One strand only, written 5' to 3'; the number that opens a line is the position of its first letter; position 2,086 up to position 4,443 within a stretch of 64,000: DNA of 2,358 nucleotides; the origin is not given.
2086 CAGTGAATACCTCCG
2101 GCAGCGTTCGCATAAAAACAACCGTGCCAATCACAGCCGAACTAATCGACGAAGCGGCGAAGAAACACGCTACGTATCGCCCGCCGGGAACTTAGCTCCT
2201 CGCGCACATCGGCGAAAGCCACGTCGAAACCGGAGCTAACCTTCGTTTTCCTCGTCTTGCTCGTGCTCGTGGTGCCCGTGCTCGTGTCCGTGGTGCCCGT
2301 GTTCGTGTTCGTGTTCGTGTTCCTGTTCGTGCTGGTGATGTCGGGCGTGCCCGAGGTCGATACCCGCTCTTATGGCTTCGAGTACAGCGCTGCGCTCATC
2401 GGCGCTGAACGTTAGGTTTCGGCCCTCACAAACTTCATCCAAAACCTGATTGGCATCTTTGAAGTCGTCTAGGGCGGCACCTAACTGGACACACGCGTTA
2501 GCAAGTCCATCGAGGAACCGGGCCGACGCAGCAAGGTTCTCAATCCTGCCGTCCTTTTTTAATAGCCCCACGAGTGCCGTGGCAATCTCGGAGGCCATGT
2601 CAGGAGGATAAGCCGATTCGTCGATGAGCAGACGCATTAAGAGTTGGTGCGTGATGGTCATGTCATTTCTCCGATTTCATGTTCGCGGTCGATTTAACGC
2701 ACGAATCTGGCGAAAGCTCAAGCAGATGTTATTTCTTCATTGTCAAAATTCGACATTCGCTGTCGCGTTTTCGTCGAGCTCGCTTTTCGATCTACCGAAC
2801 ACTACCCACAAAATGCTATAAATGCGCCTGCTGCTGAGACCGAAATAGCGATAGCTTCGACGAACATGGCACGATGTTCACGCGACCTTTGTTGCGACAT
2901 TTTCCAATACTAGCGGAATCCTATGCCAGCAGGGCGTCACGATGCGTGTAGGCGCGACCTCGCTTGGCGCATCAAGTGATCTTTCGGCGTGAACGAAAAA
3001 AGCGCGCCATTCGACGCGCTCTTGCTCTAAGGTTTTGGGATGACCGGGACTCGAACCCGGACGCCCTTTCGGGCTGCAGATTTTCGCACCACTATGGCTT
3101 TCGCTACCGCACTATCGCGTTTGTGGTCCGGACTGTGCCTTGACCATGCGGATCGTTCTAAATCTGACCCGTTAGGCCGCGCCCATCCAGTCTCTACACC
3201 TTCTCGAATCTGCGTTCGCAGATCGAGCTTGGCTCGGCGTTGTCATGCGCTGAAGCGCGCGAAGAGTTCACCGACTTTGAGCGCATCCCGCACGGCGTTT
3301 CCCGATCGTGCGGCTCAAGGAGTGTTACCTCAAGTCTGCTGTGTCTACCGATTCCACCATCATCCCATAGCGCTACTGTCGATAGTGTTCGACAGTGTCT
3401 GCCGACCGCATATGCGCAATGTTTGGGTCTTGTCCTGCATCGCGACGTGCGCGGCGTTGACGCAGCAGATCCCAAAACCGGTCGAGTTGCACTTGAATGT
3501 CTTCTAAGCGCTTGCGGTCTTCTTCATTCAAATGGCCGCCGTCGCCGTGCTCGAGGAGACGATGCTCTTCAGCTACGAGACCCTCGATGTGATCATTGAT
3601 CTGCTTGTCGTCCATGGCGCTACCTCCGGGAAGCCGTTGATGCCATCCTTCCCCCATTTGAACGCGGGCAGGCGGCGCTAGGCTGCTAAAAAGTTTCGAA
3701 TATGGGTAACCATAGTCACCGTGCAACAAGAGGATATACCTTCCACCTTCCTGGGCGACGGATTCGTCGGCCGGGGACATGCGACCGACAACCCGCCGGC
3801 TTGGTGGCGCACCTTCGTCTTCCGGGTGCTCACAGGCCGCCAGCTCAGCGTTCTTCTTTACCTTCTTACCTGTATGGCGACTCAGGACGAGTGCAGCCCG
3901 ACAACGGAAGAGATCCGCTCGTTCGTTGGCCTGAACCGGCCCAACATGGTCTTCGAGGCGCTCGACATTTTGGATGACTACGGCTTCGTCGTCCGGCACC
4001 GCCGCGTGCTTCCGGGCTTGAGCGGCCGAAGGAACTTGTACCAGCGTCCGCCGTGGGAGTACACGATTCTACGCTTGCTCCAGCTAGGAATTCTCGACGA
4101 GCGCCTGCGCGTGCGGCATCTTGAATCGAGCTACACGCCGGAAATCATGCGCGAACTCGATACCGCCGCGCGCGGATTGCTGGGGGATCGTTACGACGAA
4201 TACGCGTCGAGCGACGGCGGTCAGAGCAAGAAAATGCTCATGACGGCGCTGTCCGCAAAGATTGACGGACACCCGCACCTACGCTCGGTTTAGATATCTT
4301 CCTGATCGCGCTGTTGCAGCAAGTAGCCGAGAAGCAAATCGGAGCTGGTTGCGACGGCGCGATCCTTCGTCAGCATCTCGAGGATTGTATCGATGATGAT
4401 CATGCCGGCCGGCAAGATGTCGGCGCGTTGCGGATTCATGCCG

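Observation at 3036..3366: tRNA-Leu(UAA) interrupted by a 247-nt group I intron at the cyanobacterial/plastid insertion site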

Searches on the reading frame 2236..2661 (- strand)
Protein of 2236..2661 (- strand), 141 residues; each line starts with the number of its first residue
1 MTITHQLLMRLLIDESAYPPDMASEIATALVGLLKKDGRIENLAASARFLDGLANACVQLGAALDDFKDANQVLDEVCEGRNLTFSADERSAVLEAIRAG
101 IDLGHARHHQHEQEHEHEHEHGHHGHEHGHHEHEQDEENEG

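Call 16: find_encoding_contigs(protein=window:2236-2661:-, flank=6000, max_places=6)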
Protein window:2236-2661:- (141 aa): 5 contigs read that carry it; 5 places shown.
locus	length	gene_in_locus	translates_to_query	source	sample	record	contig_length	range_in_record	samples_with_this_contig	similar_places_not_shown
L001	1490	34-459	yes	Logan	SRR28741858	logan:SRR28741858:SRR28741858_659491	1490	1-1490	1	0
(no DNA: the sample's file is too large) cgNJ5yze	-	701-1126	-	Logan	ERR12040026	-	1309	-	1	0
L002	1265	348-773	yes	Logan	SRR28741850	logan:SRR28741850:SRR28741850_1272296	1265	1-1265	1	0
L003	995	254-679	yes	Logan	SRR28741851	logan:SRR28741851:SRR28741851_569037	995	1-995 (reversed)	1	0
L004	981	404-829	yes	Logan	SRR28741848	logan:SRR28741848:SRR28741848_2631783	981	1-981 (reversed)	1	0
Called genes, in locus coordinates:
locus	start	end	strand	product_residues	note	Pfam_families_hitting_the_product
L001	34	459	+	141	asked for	-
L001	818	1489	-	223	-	?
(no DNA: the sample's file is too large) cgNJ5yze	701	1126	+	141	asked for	-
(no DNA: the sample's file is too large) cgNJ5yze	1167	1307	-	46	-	?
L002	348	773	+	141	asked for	-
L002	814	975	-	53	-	PF08734:GYD (weak)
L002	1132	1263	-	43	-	?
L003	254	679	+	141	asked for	-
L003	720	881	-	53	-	PF08734:GYD (weak)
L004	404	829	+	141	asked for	-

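Call 56: search_protein_families(library=pfam, proteins=[window:2236-2661:-], max_evalue=0.01)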
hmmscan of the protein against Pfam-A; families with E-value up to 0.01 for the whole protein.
window:2236-2661:- (141 aa): 0 families

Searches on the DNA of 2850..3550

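Call 4: search_rna_families(source=window, start=2850, end=3550, threshold=evalue, max_evalue=10, show_alignments=5)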
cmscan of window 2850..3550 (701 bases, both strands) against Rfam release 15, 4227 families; matches with E-value up to 10: 4.
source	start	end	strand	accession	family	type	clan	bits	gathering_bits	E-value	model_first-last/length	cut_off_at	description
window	3106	3341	-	RF00028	Intron_gpI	Intron;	-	27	50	8.5e-05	1-253/253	no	Group I catalytic intron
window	2997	3077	-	RF01394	isrK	Gene; sRNA;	-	17.7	50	0.23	1-77/77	no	isrK Hfq binding RNA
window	3002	3070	+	RF02233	sX14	Gene; sRNA;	-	15.4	80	2.8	1-92/92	no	Xanthomonas sRNA sX14/Xoo3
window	3044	3060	-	RF01684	mascRNA-menRNA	Gene;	-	14.8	42.5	5.4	33-49/56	no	MALAT1-associated small cytoplasmic RNA/MEN beta RNA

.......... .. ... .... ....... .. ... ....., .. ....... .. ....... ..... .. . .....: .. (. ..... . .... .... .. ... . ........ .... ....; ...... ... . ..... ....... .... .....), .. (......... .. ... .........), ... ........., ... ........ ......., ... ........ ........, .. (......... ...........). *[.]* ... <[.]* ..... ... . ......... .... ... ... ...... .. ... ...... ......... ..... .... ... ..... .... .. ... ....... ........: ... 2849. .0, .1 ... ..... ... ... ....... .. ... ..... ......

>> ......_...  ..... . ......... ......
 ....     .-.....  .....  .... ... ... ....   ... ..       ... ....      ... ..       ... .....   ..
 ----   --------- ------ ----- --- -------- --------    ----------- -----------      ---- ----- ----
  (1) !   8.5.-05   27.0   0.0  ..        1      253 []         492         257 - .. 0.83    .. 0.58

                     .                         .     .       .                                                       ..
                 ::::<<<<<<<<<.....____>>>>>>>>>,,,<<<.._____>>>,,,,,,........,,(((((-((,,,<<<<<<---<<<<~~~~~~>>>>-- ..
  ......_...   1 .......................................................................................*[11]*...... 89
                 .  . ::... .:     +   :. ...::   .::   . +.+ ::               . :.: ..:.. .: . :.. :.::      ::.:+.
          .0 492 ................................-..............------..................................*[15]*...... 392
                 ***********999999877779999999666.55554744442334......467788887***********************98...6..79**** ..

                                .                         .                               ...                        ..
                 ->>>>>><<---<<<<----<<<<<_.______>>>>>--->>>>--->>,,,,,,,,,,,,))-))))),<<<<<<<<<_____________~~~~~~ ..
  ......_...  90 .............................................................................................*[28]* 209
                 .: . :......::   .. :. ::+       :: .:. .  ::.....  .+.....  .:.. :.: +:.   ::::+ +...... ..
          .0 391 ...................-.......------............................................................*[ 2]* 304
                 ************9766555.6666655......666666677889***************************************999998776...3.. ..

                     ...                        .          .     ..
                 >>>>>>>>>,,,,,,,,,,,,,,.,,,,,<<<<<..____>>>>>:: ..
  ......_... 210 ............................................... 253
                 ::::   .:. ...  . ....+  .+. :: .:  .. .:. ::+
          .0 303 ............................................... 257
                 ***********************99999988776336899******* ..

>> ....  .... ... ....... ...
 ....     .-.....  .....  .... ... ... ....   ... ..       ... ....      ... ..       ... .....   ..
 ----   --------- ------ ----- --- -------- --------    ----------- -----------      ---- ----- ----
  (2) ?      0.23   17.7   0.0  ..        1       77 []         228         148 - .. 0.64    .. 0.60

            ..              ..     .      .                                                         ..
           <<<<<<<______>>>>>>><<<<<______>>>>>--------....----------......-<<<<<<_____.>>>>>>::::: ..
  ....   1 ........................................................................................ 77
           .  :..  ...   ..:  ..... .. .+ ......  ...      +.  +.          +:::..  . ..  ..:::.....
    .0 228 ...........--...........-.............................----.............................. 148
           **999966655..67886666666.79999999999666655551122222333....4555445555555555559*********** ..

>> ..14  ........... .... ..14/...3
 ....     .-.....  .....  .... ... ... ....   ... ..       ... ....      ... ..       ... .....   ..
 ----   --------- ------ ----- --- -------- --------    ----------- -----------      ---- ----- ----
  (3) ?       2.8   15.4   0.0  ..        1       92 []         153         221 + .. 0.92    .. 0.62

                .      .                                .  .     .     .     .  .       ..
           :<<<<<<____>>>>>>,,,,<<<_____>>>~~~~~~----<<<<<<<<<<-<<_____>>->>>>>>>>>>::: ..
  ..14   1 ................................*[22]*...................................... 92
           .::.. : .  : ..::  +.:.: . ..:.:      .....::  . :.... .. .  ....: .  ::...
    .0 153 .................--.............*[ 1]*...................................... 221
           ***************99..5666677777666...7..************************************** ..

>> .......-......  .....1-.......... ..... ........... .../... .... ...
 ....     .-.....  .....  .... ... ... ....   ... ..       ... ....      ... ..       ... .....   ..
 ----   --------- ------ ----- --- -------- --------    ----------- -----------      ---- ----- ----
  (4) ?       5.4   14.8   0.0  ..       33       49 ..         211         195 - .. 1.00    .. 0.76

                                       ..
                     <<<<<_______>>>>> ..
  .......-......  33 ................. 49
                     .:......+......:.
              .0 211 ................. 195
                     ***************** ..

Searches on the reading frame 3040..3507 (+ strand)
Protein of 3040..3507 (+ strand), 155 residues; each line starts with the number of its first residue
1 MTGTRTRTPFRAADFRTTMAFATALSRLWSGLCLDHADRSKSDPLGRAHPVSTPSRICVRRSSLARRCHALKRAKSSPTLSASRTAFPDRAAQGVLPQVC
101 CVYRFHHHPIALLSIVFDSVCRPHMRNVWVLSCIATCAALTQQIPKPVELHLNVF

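Call 56: search_protein_families(library=pfam, proteins=[window:3040-3507:+], max_evalue=0.01)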
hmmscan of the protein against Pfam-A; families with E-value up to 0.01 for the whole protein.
window:3040-3507:+ (155 aa): 0 families

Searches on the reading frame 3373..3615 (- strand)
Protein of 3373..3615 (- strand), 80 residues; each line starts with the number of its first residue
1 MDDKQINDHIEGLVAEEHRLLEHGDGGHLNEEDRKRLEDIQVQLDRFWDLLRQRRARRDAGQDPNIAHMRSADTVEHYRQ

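Call 31: find_encoding_contigs(protein=window:3373-3615:-, flank=3000, max_places=10)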
Protein window:3373-3615:- (80 aa): 4 contigs read that carry it; 4 places shown.
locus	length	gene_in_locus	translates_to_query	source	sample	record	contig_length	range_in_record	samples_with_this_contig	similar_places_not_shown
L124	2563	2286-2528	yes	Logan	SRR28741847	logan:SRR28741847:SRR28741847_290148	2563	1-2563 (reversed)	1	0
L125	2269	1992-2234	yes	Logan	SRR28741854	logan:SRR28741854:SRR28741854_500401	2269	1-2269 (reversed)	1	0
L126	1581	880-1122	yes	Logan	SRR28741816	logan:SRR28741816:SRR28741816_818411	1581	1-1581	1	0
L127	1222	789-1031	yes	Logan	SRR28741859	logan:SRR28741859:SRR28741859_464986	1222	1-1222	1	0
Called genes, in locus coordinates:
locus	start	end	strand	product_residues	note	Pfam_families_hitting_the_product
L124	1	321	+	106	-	?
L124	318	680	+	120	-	-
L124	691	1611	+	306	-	PF02541:Ppx-GppA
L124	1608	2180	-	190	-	-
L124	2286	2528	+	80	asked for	PF10944:DUF2630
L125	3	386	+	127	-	?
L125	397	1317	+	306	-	PF02541:Ppx-GppA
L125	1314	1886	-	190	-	-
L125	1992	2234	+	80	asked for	PF10944:DUF2630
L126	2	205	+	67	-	?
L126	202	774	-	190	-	-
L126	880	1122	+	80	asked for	PF10944:DUF2630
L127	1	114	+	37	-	?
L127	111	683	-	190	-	-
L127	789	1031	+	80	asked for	PF10944:DUF2630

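Call 56: search_protein_families(library=pfam, proteins=[window:3373-3615:-], max_evalue=0.01)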
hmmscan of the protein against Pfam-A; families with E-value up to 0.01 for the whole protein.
window:3373-3615:- (80 aa): 1 family
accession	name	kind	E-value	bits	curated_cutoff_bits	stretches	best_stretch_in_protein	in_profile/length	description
PF10944.13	DUF2630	-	2.5e-28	98.8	27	1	2-80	1-80/80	Protein of unknown function (DUF2630)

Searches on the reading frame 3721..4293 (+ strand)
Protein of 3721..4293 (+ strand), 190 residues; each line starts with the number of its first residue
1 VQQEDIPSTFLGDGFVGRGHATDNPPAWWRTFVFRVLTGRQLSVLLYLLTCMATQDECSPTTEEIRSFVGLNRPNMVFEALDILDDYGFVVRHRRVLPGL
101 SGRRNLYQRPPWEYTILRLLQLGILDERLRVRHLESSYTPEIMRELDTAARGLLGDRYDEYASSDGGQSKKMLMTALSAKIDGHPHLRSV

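Call 56: search_protein_families(library=pfam, proteins=[window:3721-4293:+], max_evalue=0.01)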
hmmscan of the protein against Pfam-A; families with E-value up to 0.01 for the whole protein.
window:3721-4293:+ (190 aa): 1 family
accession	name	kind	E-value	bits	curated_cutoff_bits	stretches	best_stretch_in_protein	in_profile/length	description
PF01726.22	LexA_DNA_bind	-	0.00031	20.9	23.7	1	36-92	3-58/65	LexA DNA binding domain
